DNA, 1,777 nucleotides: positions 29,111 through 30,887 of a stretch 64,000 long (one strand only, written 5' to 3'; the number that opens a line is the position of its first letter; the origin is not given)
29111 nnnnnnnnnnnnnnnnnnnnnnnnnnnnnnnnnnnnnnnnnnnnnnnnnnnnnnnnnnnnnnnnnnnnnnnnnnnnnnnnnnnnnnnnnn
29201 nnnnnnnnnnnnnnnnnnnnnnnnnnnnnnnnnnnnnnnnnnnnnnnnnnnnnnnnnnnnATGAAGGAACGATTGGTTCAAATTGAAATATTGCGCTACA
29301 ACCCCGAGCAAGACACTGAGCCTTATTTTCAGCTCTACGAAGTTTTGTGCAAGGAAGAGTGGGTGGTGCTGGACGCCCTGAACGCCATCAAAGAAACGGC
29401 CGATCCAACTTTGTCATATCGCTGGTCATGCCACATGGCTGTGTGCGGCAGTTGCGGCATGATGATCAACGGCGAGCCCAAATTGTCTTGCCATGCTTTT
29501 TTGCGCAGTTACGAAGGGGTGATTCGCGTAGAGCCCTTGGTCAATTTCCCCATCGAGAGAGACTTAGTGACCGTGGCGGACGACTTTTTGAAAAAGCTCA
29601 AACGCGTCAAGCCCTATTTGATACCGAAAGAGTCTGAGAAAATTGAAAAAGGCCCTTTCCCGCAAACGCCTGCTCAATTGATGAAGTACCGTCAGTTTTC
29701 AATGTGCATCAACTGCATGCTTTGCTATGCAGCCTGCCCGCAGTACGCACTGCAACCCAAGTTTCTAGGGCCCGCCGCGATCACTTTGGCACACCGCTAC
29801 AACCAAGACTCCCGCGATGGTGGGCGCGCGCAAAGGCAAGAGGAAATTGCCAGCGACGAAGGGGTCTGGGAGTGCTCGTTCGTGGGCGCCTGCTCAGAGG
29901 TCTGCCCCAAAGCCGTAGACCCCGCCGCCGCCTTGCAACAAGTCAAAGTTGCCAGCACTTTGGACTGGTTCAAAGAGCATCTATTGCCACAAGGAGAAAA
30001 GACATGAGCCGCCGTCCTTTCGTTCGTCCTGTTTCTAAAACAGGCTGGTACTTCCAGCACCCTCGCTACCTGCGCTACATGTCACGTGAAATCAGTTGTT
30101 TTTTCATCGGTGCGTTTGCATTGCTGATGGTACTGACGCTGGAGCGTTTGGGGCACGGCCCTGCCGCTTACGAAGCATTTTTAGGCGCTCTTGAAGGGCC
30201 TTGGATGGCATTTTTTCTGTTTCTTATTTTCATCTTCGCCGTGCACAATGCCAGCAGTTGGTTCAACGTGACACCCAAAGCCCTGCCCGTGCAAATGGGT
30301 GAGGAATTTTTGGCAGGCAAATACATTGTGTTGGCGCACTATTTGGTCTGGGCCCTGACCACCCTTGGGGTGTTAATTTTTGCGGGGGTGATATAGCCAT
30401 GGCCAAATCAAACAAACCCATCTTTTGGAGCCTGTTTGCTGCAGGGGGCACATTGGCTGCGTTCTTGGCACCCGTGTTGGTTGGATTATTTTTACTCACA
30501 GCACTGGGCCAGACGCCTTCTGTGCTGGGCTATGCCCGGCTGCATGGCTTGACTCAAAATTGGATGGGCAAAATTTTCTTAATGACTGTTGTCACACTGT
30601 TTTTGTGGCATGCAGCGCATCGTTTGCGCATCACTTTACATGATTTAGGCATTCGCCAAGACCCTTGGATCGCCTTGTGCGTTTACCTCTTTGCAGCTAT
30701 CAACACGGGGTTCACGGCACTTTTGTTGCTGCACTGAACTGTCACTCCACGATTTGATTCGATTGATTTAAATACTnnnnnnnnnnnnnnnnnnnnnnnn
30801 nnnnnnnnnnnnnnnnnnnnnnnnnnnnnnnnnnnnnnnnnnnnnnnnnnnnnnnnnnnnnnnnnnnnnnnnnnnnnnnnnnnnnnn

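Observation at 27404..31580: FNR-box - frdABCD - rquA: a self-contained rhodoquinone-based fumarate respiration module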

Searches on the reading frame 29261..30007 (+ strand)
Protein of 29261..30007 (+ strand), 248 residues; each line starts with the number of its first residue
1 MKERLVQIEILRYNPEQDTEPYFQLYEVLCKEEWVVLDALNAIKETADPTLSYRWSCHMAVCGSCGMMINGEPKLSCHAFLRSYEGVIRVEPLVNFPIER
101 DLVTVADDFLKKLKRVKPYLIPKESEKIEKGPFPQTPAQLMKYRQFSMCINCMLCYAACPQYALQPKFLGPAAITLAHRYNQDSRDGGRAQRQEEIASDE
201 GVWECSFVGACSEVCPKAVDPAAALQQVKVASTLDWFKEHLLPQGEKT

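Call 3: search_protein_families(library=pfam, proteins=[window:29261-30007:+])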
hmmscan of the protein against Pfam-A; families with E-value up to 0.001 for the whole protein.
window:29261-30007:+ (248 aa): 9 families
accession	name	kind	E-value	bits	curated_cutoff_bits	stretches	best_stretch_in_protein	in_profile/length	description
PF13085.11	Fer2_3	-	1.2e-31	109.4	27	1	7-110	1-106/107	2Fe-2S iron-sulfur cluster binding domain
PF13237.11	Fer4_10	-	2.8e-11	43.6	25.5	1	143-216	3-53/53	4Fe-4S dicluster domain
PF13183.11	Fer4_8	-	3.6e-11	43.9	27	1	146-218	2-67/68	4Fe-4S dicluster domain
PF12838.12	Fer4_7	-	8.4e-08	33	27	1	149-218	2-51/52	4Fe-4S dicluster domain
PF13534.11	Fer4_17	-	3.3e-07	31.2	22.2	1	149-220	2-61/61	4Fe-4S dicluster domain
PF13187.11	Fer4_9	-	1e-06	29.1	27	1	148-217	1-49/52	4Fe-4S dicluster domain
PF13484.11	Fer4_16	-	1.3e-06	29.5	30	1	149-217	2-65/66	4Fe-4S double cluster binding domain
PF00037.32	Fer4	-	6.8e-05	22.9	21.1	1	147-164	6-23/24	4Fe-4S binding domain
PF13746.11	Fer4_18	-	0.00013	22.6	27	0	187-227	43-83/114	4Fe-4S dicluster domain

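Call 4: search_protein_families(library=ncbifam, proteins=[window:29261-30007:+])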
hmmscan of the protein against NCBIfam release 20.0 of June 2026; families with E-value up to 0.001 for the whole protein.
window:29261-30007:+ (248 aa): 18 families
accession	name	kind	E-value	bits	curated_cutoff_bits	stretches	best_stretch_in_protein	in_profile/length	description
NF009051.0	PRK12385.1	equivalog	7.6e-112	372.7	333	1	3-243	4-243/244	succinate dehydrogenase/fumarate reductase iron-sulfur subunit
TIGR00384.1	dhsB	subfamily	1.3e-81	273.3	88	1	10-229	1-222/222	succinate dehydrogenase and fumarate reductase iron-sulfur protein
NF004616.0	PRK05950.1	subfamily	4.8e-73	245.2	228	1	4-231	4-232/238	succinate dehydrogenase iron-sulfur subunit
NF009226.0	PRK12576.1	equivalog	2.8e-72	243.8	344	1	3-232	7-237/317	succinate dehydrogenase/fumarate reductase iron-sulfur subunit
NF009227.0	PRK12577.1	equivalog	2e-47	161.5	349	1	6-230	3-236/330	succinate dehydrogenase/fumarate reductase iron-sulfur subunit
NF004898.0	PRK06259.1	equivalog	3.2e-45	154.7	385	1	5-225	3-209/488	fumarate reductase (CoM/CoB) subunit TfrB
NF010071.0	PRK13552.1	equivalog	3.5e-44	150.9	264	1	3-224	2-227/241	fumarate reductase iron-sulfur subunit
NF009225.0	PRK12575.1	subfamily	3.8e-44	150.9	443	1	8-230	7-228/235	succinate dehydrogenase/fumarate reductase iron-sulfur subunit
NF006391.0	PRK08640.1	equivalog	7e-41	139.8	244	1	2-241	3-248/254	succinate dehydrogenase iron-sulfur subunit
NF009052.0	PRK12386.1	equivalog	7.2e-31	107.1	256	1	19-219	15-217/255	succinate dehydrogenase/fumarate reductase iron-sulfur subunit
NF042952.1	MFR_FeS_SdhB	equivalog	1.4e-28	99.8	600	1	12-235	7-234/320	8-methylmenaquinol:fumarate reductase iron-sulfur subunit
NF005746.0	PRK07570.1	subfamily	6.8e-18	64.8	243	1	36-221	36-230/250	succinate dehydrogenase/fumarate reductase iron-sulfur subunit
NF008369.0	PRK11168.1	equivalog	1.3e-08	34.2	278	1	142-227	6-82/401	anaerobic glycerol-3-phosphate dehydrogenase subunit C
TIGR03290.1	CoB_CoM_SS_C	equivalog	4.5e-05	23.5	160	0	193-229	36-72/144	CoB--CoM heterodisulfide reductase subunit C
NF004536.0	PRK05888.1-1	equivalog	9e-05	21.9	212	0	145-165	95-115/180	NADH-quinone oxidoreductase subunit NuoI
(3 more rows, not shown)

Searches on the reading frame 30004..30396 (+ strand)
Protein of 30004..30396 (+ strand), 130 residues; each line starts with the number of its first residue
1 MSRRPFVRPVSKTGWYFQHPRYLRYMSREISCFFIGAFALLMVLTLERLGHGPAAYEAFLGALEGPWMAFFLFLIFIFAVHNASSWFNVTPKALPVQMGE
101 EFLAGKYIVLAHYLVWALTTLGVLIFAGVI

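Call 3: search_protein_families(library=pfam, proteins=[window:30004-30396:+])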
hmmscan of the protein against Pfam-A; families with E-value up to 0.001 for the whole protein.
window:30004-30396:+ (130 aa): 1 family
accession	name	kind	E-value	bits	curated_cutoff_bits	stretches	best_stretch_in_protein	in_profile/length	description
PF02300.22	Fumarate_red_C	-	4.6e-28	98.3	24.2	1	2-127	2-126/127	Fumarate reductase subunit C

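Call 4: search_protein_families(library=ncbifam, proteins=[window:30004-30396:+])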
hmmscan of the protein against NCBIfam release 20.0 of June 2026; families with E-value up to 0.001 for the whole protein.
window:30004-30396:+ (130 aa): 2 families
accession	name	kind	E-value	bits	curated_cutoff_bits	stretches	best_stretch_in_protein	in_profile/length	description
NF003445.0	PRK04987.1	equivalog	1.2e-17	64.3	143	1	2-127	4-128/130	fumarate reductase subunit FrdC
NF010126.0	PRK13603.1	equivalog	1.3e-15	57.9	234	1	8-121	6-118/126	fumarate reductase subunit C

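Call 66: search_solved_structures(query=window:30004-30396:+, max_evalue=0.001, show_alignments=1)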
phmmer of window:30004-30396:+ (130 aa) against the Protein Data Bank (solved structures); distinct sequences matched with E-value up to 0.001: 2.
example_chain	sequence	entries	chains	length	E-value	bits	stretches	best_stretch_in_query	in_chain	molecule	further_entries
1kf6_C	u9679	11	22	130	9.6e-12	48.2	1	2-124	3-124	FUMARATE REDUCTASE 15 KDA HYDROPHOBIC PROTEIN | Fumarate reductase subunit C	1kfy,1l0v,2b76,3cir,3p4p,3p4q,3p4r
4kx6_C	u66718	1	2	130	1.6e-10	44.3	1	2-124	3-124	Fumarate reductase subunit C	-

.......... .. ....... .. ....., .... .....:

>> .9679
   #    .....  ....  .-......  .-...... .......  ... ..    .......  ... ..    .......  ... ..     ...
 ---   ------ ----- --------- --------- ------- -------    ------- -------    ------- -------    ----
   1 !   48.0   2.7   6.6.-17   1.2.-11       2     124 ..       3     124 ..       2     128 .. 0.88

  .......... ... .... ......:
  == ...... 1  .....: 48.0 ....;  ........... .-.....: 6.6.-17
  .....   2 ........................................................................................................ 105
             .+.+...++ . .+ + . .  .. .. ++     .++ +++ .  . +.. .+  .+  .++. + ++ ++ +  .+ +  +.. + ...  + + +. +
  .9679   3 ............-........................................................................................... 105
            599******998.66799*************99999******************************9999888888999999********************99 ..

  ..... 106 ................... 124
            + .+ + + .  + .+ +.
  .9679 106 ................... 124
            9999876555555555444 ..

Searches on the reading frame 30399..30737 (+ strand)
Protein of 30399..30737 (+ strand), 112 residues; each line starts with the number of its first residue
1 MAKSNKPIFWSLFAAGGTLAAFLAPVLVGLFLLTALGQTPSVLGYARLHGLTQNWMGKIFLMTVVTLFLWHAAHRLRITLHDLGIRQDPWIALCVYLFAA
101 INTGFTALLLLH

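Call 3: search_protein_families(library=pfam, proteins=[window:30399-30737:+])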
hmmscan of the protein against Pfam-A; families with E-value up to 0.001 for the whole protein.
window:30399-30737:+ (112 aa): 1 family
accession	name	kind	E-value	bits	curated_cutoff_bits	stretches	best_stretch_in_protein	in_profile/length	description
PF02313.22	Fumarate_red_D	-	1.7e-29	102.8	25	1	2-110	3-113/114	Fumarate reductase subunit D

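Call 4: search_protein_families(library=ncbifam, proteins=[window:30399-30737:+])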
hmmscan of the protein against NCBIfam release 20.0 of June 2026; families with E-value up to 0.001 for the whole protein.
window:30399-30737:+ (112 aa): 2 families
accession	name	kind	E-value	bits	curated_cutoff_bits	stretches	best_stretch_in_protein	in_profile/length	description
NF003977.1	PRK05470.1-1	equivalog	8.1e-24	84.1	60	1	3-110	6-114/117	fumarate reductase subunit FrdD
TIGR02970.1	succ_dehyd_cytB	equivalog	0.00047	20.4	52.3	1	20-87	31-94/120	succinate dehydrogenase, cytochrome b556 subunit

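Call 44: find_related_loci(query=window:30399-30737:+, collection=metagenome_contigs, flank=6000)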
Query window:30399-30737:+ (112 aa) in metagenome_contigs; peptide patterns used: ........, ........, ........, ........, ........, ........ (x = any residue, [..] = any of these).
599 stretches matched a pattern (row limit reached: there are more); 35 encode a relative of the query (tblastn E <= 1e-3); 35 distinct loci.
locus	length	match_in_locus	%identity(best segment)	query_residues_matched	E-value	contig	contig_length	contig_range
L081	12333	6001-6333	67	1-111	7e-46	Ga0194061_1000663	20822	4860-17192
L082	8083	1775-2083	69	1-103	3e-44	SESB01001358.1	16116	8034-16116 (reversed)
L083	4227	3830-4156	63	3-111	7e-41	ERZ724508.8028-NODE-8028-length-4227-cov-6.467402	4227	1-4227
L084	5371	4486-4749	72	1-88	5e-41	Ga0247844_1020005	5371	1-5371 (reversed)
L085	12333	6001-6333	67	1-111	3e-41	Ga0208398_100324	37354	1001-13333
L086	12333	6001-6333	66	1-111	3e-40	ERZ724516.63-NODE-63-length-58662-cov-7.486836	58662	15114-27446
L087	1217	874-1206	66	1-111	3e-41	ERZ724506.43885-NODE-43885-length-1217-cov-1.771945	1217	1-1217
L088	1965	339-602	72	1-88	6e-40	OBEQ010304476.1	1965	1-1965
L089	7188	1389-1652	69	1-88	6e-39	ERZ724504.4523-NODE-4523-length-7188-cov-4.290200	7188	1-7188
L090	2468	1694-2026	68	1-111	1e-38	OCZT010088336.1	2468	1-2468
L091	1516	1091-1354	69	1-88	3e-39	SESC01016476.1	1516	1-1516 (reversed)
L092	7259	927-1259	68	1-111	1e-38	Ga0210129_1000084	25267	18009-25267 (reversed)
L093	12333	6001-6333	69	1-111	5e-38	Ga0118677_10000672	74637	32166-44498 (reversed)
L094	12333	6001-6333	69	1-111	9e-38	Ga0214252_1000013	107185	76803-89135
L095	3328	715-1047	68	1-111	2e-37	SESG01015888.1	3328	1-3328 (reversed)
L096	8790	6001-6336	65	1-112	2e-36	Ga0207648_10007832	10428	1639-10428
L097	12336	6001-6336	63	1-112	3e-35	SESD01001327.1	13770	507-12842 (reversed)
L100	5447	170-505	51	1-112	6e-34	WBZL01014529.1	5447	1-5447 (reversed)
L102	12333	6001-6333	52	1-111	6e-33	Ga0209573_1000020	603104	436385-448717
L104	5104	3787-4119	51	1-111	1e-32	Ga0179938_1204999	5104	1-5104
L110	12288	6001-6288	49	1-96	5e-29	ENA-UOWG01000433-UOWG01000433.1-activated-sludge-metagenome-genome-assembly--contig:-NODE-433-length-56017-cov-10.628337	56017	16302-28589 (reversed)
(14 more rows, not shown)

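Call 53: search_protein_families(library=ncbifam, max_evalue=1e-20, proteins=[L081:6417-7163:+, L093:6423-7172:+, L097:6423-7142:+, L102:6389-7312:+, L110:6442-7239:+, L100:830-1645:+, L104:4211-5029:+, L092:1288-2088:+, L096:2278-3069:+])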
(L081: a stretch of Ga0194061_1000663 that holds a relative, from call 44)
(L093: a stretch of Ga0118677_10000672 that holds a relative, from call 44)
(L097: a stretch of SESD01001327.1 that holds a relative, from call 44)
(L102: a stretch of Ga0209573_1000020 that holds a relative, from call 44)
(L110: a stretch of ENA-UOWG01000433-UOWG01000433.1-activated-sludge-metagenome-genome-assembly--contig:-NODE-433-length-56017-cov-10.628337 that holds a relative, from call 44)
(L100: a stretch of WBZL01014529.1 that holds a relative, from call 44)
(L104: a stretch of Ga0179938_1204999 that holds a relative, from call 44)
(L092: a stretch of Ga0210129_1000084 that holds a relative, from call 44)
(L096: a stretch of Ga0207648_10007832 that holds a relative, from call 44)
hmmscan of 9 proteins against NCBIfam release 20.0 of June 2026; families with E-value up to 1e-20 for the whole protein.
L081:6417-7163:+ (248 aa): 1 family
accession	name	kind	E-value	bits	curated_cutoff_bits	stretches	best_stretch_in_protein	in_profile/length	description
NF038261.1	rhodoquin_RquA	equivalog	1.4e-93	312.6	175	1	29-248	1-218/218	rhodoquinone biosynthesis methyltransferase RquA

L093:6423-7172:+ (249 aa): 1 family
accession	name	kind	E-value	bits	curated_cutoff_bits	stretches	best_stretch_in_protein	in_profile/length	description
NF038261.1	rhodoquin_RquA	equivalog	4e-96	320.9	175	1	30-249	1-218/218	rhodoquinone biosynthesis methyltransferase RquA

L097:6423-7142:+ (239 aa): 1 family
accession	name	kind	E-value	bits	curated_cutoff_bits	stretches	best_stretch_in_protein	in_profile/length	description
NF038261.1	rhodoquin_RquA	equivalog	1.9e-95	318.8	175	1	20-239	1-218/218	rhodoquinone biosynthesis methyltransferase RquA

L102:6389-7312:+ (307 aa): 1 family
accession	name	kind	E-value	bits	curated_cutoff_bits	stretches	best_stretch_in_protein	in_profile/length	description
NF038261.1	rhodoquin_RquA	equivalog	5.1e-93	310.8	175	1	86-306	1-218/218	rhodoquinone biosynthesis methyltransferase RquA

L110:6442-7239:+ (265 aa): 1 family
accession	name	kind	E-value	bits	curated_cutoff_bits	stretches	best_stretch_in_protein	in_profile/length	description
NF038261.1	rhodoquin_RquA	equivalog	1.7e-94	315.6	175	1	45-265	1-218/218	rhodoquinone biosynthesis methyltransferase RquA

L100:830-1645:+ (271 aa): 1 family
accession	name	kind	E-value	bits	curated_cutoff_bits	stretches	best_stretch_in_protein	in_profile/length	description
NF038261.1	rhodoquin_RquA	equivalog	1.1e-94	316.3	175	1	50-270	1-217/218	rhodoquinone biosynthesis methyltransferase RquA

L104:4211-5029:+ (272 aa): 1 family
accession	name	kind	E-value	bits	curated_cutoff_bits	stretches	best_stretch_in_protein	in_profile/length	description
NF038261.1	rhodoquin_RquA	equivalog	5.6e-94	313.9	175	1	52-270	1-217/218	rhodoquinone biosynthesis methyltransferase RquA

L092:1288-2088:+ (266 aa): 1 family
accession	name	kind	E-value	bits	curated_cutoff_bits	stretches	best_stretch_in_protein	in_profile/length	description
NF038261.1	rhodoquin_RquA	equivalog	6e-33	114.4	175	1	51-261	13-217/218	rhodoquinone biosynthesis methyltransferase RquA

L096:2278-3069:+ (263 aa): 1 family
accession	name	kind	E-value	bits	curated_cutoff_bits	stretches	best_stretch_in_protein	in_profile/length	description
NF038261.1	rhodoquin_RquA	equivalog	3.3e-31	108.7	175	1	50-260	13-217/218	rhodoquinone biosynthesis methyltransferase RquA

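Call 67: search_solved_structures(query=window:30399-30737:+, max_evalue=0.001, show_alignments=1)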
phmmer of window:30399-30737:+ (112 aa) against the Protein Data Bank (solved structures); distinct sequences matched with E-value up to 0.001: 1.
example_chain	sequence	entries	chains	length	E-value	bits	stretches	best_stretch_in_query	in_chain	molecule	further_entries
1kf6_D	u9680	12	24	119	2.1e-15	60.5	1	3-105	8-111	FUMARATE REDUCTASE 13 KDA HYDROPHOBIC PROTEIN | Fumarate reductase subunit D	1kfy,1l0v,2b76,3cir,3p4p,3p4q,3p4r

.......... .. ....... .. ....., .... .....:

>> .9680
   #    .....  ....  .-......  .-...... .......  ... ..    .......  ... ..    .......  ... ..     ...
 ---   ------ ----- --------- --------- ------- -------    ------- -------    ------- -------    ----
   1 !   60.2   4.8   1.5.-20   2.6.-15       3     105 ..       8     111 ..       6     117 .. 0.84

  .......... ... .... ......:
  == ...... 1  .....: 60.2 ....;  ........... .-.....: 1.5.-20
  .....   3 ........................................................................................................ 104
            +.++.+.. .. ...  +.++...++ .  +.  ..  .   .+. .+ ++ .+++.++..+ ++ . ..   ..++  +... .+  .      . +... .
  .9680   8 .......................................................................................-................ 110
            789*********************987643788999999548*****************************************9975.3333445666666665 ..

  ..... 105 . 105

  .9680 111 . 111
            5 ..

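Call 90: search_protein_families(library=pfam, max_evalue=0.00001, proteins=[L081:374-742:+])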
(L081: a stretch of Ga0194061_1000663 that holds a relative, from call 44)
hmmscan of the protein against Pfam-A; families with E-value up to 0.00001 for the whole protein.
L081:374-742:+ (122 aa): 1 family
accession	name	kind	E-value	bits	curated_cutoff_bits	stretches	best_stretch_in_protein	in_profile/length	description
PF00034.26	Cytochrom_C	-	5.4e-07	31.3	21.3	1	39-121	3-88/90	Cytochrome c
